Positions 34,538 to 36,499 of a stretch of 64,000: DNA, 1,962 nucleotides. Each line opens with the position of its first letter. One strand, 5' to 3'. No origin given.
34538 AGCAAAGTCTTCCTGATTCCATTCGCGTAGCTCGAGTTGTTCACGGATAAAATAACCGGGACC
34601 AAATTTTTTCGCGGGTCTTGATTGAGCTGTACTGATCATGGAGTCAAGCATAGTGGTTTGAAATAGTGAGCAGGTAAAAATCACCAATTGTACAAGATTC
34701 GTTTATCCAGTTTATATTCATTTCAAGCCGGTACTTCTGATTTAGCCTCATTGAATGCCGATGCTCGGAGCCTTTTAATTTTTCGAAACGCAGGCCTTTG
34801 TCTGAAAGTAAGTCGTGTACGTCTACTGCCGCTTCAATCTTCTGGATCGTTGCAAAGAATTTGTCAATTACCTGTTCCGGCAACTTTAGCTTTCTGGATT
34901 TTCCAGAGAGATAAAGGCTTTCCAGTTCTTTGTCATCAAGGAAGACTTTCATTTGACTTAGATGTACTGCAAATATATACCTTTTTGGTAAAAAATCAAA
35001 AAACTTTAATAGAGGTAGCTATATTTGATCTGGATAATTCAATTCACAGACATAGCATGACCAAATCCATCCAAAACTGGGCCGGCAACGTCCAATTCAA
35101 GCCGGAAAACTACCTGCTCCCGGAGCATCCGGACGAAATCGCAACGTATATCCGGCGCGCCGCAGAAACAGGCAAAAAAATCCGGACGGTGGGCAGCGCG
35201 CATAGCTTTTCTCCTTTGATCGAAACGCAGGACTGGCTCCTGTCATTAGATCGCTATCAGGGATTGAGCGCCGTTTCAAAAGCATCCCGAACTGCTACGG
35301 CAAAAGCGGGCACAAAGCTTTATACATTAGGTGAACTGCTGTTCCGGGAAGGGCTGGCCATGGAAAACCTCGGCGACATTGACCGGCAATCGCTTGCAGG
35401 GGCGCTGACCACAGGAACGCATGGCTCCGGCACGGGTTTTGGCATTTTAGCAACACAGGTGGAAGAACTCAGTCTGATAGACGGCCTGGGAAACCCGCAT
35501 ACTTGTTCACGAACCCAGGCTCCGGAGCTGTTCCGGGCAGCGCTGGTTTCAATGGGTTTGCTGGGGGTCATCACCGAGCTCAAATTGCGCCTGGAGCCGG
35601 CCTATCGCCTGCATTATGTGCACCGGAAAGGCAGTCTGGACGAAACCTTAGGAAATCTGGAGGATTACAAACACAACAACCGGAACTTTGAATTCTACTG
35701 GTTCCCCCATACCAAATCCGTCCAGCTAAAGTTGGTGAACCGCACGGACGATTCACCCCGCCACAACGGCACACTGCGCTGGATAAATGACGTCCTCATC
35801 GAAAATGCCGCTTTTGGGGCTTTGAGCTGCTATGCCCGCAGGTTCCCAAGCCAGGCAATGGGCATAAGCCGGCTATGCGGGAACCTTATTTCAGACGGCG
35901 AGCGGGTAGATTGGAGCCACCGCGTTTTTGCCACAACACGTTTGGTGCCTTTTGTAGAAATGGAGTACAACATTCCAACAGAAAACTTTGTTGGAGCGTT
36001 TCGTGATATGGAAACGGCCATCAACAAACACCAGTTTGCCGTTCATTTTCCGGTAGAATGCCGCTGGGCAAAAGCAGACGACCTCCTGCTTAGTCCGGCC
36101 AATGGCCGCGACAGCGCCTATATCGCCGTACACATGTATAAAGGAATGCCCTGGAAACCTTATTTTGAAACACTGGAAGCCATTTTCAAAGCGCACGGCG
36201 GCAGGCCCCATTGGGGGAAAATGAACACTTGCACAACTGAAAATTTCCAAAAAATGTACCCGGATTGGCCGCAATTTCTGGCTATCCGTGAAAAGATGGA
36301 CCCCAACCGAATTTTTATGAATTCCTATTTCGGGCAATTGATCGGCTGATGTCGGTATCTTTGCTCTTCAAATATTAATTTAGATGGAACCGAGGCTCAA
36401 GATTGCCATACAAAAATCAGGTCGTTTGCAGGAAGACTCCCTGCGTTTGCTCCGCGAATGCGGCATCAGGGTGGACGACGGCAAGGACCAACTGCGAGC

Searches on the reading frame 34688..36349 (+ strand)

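Call 10: search_protein_families(library=pfam, proteins=[window:34688-36349:+], max_evalue=0.001)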
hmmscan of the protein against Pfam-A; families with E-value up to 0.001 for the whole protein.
window:34688-36349:+ (553 aa): 2 families
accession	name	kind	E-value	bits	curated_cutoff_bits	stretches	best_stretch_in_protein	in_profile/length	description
PF04030.19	ALO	-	2.4e-76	257.3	23.1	1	299-548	2-255/258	D-arabinono-1,4-lactone oxidase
PF01565.28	FAD_binding_4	-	4.5e-20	72.2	26.4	1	139-274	1-139/139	FAD binding domain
